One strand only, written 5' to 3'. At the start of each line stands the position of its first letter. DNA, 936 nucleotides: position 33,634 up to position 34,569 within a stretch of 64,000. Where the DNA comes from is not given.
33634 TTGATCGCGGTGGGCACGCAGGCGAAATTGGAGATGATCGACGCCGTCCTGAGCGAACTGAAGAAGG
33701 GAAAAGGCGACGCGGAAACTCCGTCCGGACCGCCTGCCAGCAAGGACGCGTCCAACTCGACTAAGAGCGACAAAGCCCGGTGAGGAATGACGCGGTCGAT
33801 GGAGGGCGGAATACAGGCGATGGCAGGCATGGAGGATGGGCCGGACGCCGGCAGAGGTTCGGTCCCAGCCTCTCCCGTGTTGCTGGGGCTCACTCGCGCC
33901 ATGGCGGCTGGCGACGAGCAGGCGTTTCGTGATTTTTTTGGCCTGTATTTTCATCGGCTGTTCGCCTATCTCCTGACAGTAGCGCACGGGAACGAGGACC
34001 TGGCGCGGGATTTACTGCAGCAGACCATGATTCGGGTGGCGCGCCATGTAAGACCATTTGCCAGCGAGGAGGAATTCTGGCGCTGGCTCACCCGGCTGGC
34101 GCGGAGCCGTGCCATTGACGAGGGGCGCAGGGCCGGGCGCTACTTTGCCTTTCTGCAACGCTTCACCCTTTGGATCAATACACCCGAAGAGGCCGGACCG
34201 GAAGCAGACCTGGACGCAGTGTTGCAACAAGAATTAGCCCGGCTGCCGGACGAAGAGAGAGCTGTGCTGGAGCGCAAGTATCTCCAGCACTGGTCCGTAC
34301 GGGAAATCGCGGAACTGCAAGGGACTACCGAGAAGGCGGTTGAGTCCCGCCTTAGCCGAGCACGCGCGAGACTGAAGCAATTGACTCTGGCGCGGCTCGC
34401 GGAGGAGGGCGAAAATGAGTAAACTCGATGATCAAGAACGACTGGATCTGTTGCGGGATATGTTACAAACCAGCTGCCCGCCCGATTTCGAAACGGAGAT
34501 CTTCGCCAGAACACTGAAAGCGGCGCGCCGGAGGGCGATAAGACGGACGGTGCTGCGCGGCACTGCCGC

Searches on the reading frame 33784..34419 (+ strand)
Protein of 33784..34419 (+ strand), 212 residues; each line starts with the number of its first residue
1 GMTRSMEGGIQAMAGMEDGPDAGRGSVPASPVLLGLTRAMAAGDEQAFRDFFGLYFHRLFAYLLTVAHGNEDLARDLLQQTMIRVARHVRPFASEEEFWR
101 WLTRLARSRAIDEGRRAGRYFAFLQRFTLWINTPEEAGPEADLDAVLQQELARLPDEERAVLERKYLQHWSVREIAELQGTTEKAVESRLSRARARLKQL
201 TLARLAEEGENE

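Call 90: search_protein_families(library=pfam, proteins=[window:33784-34419:+], max_evalue=0.001)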
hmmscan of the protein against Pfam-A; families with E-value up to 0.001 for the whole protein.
window:33784-34419:+ (212 aa): 4 families
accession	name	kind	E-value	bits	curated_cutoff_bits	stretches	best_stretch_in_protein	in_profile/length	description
PF08281.18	Sigma70_r4_2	-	3.4e-15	55.9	25.7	1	147-197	4-54/54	Sigma-70, region 4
PF04545.22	Sigma70_r4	-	2.9e-08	33.5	24.1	1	151-199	2-50/50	Sigma-70, region 4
PF04542.20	Sigma70_r2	-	3e-08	33.8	24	1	57-119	7-70/71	Sigma-70 region 2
PF07638.17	Sigma70_ECF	-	1e-05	25.9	21.1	1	40-199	11-181/185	ECF sigma factor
